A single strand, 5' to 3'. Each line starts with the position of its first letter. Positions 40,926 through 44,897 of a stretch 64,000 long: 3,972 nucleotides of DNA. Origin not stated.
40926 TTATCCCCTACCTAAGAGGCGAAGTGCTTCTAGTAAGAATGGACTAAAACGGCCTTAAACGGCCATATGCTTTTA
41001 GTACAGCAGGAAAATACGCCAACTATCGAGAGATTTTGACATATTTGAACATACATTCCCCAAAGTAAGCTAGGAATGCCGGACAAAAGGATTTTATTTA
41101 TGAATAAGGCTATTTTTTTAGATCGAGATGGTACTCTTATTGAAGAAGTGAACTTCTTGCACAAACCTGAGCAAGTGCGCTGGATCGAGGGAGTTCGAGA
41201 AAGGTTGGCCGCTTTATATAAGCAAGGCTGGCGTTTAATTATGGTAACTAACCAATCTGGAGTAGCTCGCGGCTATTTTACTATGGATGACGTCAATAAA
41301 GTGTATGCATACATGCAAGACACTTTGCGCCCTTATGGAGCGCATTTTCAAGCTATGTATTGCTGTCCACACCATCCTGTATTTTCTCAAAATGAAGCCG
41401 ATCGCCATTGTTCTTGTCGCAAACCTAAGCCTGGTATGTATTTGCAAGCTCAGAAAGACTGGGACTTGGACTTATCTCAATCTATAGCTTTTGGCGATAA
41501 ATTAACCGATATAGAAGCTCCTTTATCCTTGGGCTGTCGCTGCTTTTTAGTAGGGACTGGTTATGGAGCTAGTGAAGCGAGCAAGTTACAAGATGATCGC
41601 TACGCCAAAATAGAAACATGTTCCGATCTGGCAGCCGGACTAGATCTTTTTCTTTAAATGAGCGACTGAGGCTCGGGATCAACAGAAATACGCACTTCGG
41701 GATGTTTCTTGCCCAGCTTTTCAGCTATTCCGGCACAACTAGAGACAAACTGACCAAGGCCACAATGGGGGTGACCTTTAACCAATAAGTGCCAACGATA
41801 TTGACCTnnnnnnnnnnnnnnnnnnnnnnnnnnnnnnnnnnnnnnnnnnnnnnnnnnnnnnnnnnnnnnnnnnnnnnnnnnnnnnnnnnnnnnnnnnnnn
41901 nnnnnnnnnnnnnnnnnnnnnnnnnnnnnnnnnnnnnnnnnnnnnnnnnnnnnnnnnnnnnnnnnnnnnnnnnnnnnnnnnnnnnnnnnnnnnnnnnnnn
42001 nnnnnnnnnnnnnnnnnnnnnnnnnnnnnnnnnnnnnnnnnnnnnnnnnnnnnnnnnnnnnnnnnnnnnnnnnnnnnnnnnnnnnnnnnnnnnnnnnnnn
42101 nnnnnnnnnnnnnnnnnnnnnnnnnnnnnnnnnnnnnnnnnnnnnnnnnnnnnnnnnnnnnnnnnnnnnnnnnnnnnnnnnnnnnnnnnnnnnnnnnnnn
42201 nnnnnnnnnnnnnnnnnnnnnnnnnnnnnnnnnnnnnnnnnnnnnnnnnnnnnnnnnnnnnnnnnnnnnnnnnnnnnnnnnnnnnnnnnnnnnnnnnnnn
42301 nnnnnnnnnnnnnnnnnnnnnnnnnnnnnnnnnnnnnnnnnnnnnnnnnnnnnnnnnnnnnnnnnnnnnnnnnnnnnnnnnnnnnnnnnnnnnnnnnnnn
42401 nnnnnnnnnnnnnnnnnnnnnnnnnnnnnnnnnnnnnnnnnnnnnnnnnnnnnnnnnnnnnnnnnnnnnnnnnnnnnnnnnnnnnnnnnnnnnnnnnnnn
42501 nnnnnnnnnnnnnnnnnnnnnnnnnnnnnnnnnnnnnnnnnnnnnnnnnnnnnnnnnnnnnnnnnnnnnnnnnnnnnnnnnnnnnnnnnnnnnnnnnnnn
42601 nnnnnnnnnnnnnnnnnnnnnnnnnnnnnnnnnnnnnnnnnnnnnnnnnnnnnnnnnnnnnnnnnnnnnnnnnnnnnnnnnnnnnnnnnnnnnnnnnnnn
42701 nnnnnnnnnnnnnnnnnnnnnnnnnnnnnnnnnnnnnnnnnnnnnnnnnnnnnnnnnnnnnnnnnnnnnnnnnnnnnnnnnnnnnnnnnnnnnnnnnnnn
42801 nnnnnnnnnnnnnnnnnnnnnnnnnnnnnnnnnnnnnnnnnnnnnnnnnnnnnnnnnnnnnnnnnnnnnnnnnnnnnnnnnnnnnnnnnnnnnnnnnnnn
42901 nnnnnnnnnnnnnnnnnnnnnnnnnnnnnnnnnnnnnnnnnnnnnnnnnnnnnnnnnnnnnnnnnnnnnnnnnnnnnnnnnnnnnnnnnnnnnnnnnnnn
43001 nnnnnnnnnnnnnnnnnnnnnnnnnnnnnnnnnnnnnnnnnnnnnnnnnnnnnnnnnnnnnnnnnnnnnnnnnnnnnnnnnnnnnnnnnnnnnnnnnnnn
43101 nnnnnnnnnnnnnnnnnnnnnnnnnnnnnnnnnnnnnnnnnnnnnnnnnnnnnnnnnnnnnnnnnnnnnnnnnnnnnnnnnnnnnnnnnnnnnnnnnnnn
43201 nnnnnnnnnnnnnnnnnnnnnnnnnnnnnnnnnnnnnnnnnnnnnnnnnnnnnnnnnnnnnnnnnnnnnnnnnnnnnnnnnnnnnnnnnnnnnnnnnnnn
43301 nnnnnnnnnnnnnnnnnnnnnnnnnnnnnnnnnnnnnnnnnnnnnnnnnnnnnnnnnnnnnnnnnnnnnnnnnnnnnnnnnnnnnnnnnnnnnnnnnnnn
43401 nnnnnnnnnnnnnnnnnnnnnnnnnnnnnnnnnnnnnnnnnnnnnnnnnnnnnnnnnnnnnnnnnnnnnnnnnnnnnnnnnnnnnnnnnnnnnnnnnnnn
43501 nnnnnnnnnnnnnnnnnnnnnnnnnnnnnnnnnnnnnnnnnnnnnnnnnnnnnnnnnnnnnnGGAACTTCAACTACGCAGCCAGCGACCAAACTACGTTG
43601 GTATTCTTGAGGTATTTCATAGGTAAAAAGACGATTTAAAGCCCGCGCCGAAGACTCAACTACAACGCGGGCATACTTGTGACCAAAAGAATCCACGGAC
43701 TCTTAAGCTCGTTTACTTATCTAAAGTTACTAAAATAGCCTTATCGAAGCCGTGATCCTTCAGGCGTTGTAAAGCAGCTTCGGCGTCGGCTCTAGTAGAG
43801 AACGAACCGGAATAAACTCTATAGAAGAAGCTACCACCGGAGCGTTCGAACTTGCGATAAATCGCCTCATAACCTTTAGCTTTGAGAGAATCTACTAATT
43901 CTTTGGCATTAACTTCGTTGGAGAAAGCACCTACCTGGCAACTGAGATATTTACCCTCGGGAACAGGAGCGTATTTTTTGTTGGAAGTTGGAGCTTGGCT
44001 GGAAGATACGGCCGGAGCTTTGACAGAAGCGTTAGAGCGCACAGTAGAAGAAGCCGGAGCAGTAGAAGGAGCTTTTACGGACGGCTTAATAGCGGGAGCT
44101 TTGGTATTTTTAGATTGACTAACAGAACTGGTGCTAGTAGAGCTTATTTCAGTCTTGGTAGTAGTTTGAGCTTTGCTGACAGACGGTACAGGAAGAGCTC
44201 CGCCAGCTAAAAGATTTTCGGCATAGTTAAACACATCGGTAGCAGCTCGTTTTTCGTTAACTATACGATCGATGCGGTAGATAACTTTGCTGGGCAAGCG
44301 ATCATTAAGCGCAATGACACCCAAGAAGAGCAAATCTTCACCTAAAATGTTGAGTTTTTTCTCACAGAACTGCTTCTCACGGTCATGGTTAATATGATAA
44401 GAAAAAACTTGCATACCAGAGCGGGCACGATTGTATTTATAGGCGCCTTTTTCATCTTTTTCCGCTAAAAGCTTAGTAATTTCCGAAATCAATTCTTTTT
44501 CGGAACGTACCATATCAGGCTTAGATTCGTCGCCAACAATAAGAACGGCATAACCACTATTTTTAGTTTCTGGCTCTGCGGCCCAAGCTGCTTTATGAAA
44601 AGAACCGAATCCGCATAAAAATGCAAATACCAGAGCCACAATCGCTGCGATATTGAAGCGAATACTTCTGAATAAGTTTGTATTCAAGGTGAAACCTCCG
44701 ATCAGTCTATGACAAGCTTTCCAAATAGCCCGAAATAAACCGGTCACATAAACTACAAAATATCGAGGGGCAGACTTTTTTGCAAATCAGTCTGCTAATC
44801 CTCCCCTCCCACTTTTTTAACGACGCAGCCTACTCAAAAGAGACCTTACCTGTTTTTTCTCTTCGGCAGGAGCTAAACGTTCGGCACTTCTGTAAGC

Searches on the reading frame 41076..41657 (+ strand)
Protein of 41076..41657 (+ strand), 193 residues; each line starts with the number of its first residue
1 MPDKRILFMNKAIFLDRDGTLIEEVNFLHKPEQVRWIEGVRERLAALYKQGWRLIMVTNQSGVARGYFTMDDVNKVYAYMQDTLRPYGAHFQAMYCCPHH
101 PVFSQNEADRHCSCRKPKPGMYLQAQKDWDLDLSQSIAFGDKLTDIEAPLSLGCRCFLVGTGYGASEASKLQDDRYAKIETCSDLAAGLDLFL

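Call 68: search_protein_families(library=pfam, proteins=[window:41076-41657:+], max_evalue=0.001)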
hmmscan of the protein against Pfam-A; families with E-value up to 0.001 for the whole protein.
window:41076-41657:+ (193 aa): 5 families
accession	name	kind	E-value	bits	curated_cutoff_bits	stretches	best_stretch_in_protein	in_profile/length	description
PF13242.12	Hydrolase_like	-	1.2e-10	41.6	22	1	114-169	2-58/75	HAD-hyrolase-like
PF08645.17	PNK3P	-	5.4e-09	36.4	22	1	13-136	3-120/161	Polynucleotide kinase 3 phosphatase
PF13419.12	HAD_2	-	1.6e-08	35.3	23.8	1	111-159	130-178/178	Haloacid dehalogenase-like hydrolase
PF00702.32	Hydrolase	-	6.6e-08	33.6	26.4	1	38-149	101-187/191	haloacid dehalogenase-like hydrolase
PF13344.12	Hydrolase_6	-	0.00024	21.5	27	1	13-65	1-44/101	Haloacid dehalogenase-like hydrolase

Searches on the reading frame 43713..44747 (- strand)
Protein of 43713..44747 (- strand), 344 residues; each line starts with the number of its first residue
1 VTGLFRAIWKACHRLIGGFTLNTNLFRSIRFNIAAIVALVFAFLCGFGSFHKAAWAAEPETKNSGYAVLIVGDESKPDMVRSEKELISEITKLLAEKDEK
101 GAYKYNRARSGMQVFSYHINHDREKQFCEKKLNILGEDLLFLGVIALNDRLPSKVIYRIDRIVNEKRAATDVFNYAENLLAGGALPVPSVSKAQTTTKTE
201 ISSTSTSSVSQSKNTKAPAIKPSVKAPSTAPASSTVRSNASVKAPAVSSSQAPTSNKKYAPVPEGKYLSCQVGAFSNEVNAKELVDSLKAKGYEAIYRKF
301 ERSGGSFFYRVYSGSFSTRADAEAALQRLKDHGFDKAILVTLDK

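Call 68: search_protein_families(library=pfam, proteins=[window:43713-44747:-], max_evalue=0.001)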
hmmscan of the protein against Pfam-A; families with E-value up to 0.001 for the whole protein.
window:43713-44747:- (344 aa): 2 families
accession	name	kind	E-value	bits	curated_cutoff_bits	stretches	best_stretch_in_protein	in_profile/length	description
PF05036.18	SPOR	-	2e-17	63.7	21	1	271-338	8-74/76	SPOR domain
PF11181.13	YflT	-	0.00049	21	26.2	0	314-336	4-26/99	Heat induced stress protein YflT domain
